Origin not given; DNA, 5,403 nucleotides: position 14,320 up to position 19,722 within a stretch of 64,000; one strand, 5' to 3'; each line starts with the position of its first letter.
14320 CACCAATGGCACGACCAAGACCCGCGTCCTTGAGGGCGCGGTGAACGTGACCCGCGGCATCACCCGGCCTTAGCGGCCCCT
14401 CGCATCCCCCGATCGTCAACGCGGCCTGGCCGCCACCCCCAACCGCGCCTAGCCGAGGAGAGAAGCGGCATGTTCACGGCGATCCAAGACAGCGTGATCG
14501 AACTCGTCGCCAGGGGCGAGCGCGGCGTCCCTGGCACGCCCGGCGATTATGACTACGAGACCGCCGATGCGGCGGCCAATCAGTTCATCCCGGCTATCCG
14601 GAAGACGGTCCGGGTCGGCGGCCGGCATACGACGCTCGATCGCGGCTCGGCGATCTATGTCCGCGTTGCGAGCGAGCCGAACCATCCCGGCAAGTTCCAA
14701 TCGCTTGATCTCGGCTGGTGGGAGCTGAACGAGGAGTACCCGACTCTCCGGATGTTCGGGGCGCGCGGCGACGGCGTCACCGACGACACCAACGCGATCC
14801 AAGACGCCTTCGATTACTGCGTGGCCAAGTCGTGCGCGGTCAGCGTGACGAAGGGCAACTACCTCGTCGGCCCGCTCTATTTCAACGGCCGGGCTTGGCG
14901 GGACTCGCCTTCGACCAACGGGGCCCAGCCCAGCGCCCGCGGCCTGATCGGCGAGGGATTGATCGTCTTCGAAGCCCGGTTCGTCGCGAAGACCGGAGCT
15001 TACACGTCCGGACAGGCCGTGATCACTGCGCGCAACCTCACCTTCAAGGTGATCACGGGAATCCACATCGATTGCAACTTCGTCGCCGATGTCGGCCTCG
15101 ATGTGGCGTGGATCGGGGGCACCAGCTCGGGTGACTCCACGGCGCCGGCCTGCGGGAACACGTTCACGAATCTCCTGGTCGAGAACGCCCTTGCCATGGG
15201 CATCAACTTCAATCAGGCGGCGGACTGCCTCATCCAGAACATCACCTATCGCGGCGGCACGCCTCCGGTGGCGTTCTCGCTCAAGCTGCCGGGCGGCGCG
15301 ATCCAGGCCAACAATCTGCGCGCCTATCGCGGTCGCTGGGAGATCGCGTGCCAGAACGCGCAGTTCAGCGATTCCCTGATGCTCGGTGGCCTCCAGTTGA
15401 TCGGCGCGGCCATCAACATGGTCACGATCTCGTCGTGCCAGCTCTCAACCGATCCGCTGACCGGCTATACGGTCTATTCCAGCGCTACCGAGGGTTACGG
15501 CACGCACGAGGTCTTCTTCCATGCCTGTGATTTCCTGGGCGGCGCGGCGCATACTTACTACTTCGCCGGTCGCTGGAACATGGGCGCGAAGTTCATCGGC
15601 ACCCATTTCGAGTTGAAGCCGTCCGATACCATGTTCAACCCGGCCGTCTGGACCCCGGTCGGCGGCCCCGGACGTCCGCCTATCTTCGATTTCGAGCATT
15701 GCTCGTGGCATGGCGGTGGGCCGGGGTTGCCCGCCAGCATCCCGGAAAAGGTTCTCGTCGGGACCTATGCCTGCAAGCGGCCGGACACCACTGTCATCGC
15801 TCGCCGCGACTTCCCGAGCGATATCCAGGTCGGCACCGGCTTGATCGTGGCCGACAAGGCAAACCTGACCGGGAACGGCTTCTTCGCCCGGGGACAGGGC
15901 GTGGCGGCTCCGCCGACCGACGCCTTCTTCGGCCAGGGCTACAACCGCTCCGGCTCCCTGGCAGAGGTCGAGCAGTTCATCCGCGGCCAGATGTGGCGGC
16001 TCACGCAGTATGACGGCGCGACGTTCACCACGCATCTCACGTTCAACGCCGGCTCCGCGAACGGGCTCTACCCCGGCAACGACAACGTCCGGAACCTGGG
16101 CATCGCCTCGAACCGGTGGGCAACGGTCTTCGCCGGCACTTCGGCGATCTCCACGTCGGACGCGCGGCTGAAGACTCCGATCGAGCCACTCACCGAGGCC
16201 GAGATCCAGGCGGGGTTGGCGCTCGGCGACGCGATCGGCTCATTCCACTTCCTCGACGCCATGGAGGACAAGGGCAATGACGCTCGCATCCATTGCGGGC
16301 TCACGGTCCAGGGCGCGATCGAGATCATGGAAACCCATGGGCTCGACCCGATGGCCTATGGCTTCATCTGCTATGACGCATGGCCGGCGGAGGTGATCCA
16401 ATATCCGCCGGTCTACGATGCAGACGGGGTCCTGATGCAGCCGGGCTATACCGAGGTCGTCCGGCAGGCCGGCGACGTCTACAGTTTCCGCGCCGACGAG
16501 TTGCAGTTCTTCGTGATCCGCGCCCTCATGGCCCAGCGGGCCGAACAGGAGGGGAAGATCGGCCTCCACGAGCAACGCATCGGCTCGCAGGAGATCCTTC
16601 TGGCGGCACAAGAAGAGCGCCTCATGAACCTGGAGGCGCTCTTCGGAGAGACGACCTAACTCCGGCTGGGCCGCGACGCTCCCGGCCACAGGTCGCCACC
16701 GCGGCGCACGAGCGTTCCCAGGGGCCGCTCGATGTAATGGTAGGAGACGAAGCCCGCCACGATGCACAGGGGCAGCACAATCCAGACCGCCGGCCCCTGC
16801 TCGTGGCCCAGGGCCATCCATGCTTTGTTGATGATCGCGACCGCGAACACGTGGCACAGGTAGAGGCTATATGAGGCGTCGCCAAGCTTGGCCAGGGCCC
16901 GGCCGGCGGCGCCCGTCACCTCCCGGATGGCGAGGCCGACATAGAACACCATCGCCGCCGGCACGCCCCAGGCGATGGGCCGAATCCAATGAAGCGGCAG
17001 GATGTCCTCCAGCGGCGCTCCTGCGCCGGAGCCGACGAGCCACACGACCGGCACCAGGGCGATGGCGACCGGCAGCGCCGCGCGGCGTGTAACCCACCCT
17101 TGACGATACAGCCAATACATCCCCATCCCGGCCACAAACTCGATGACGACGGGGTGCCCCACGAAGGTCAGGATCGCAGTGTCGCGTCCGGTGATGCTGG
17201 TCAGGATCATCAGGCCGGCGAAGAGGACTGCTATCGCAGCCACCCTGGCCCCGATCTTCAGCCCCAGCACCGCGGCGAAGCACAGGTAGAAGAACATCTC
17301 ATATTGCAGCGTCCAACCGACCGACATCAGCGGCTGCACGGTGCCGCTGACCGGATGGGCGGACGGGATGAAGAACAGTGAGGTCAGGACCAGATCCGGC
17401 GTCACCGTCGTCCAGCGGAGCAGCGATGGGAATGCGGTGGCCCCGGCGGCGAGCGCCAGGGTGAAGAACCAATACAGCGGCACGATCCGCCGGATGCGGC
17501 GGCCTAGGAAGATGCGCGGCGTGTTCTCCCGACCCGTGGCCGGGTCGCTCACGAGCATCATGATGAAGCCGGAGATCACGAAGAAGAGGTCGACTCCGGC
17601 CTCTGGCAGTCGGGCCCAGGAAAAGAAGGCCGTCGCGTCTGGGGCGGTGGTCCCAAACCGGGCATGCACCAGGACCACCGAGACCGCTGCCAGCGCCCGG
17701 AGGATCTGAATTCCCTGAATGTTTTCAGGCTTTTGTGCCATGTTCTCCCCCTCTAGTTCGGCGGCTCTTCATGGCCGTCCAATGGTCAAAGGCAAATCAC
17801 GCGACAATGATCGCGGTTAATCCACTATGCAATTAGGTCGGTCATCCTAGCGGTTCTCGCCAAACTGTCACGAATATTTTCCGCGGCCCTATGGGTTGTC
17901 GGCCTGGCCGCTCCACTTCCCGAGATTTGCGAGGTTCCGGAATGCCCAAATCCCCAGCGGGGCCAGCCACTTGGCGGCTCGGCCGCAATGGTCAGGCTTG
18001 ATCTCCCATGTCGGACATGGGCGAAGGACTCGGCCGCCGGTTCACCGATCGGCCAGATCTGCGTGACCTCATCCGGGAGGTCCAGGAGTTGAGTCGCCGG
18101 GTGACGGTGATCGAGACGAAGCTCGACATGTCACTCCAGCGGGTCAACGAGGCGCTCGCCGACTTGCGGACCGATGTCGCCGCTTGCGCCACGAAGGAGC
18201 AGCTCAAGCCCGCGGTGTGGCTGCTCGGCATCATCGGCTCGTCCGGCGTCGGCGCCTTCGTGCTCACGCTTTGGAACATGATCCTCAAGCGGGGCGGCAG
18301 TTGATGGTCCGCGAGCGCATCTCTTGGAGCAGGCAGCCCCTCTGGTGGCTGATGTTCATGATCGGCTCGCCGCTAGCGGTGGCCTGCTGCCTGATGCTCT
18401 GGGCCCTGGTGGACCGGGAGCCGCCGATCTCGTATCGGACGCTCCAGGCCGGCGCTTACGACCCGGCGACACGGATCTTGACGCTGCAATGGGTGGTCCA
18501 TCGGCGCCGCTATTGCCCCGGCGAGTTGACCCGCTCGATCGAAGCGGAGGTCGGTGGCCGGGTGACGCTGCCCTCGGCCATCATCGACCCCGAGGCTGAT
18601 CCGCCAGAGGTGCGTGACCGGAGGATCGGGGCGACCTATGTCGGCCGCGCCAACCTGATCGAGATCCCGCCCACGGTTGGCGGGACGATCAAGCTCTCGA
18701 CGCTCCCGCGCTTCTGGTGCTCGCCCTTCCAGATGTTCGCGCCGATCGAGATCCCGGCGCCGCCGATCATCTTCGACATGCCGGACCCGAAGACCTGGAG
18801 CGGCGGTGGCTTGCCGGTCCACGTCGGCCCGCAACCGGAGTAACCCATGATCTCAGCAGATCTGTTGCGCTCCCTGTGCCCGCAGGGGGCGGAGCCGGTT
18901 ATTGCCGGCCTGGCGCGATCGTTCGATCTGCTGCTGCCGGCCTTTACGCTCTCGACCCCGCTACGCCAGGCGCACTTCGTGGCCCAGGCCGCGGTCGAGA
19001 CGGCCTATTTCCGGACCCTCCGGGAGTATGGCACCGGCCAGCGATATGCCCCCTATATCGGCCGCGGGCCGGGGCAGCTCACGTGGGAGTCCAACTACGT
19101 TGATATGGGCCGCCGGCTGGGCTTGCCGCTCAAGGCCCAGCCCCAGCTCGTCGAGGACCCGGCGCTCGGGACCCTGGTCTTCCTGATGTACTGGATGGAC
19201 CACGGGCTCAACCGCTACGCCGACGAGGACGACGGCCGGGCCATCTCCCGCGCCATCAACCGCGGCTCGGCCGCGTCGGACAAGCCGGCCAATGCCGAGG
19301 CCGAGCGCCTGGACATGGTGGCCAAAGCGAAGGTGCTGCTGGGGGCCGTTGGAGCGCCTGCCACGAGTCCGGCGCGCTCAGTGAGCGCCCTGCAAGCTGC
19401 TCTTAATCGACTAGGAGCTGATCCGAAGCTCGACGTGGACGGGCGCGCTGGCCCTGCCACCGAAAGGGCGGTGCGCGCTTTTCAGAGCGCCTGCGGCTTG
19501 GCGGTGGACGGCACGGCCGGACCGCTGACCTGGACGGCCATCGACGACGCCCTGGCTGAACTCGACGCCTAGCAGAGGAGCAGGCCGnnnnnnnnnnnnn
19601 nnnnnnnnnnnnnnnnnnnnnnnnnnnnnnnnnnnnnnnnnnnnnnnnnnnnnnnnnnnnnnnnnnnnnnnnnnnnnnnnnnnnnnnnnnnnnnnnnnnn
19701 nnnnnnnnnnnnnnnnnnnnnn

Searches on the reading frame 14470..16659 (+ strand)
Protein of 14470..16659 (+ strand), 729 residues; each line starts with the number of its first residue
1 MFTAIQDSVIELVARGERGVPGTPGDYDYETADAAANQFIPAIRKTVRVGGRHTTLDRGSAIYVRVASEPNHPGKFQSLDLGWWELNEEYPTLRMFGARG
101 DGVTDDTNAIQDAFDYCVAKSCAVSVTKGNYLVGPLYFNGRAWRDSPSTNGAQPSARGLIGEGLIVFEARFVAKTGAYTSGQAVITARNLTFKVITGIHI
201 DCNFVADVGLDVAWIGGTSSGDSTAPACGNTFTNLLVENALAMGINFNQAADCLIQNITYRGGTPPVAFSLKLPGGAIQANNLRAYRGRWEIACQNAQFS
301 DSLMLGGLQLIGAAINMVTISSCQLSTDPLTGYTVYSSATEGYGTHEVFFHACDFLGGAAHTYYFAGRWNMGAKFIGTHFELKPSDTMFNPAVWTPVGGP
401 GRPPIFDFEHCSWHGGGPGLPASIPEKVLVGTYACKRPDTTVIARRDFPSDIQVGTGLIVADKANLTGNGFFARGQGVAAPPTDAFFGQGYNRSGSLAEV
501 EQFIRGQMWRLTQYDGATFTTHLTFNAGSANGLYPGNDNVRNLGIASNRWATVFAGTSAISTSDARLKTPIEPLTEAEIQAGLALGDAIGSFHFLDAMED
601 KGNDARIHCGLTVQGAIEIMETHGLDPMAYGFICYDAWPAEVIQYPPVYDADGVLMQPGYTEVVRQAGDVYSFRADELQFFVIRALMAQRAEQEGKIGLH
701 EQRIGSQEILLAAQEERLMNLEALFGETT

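Call 27: search_protein_families(library=pfam, proteins=[window:14470-16659:+], max_evalue=0.01)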
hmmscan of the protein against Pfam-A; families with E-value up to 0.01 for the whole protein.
window:14470-16659:+ (729 aa): 3 families
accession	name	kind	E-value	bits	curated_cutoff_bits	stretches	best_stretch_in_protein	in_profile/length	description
PF13884.11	Peptidase_S74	-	9.2e-08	32.7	22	1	563-625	1-58/58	Chaperone of endosialidase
PF12708.12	Pect-lyase_RHGA_epim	-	1.6e-06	28.5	27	1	95-166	6-65/213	Rhamnogalacturonase A/epimerase, pectate lyase-like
PF12219.14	End_tail_spike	-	0.0018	18.8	25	1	531-562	129-160/160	Catalytic domain of bacteriophage endosialidase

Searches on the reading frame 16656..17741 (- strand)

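Call 27: search_protein_families(library=pfam, proteins=[window:16656-17741:-], max_evalue=0.01)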
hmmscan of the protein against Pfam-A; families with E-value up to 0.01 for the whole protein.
window:16656-17741:- (361 aa): 1 family
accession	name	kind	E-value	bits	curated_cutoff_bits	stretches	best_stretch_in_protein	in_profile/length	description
PF01757.29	Acyl_transf_3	-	3.4e-27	95.8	31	1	9-331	2-319/326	Acyltransferase domain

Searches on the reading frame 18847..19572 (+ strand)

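Call 30: search_protein_families(library=phrogs, proteins=[window:18847-19572:+], max_evalue=0.001)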
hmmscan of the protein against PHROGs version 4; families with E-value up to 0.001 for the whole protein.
window:18847-19572:+ (241 aa): 16 families
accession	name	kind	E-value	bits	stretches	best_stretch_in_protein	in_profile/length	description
phrog_181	-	lysis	2.1e-31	110.6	2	69-193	441-564/769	endolysin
phrog_9506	-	lysis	2.5e-15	58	1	18-165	19-193/330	endolysin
phrog_2649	-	lysis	2.6e-15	58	1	177-236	182-239/261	endolysin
phrog_14712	-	moron, auxiliary metabolic gene and host takeover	3e-15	57.2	1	62-208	88-217/322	chitinase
phrog_26317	-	unknown function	3.2e-12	47.5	1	69-149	28-109/119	-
phrog_1493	-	lysis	3.2e-12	47.3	1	178-237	249-310/394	endolysin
phrog_1224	-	head and packaging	3.6e-12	47.3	1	177-235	11-67/438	endolysin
phrog_29753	-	unknown function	1.1e-09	39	1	55-112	261-319/374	-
phrog_6707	-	lysis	2e-09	37.7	1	163-233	172-243/311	endolysin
phrog_317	-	lysis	8e-09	36.1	1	36-149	226-350/492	endolysin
phrog_17214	-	lysis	1.2e-07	32.7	1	160-234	235-314/322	endolysin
phrog_16428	-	lysis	7.7e-07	29.2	1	169-232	454-518/520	endolysin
phrog_23452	-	unknown function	3.4e-05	25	1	183-234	72-123/135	-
phrog_1512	-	lysis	9.7e-05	23.5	1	172-232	179-242/314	endolysin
phrog_880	-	lysis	0.00012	22.6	1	146-233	347-432/435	endolysin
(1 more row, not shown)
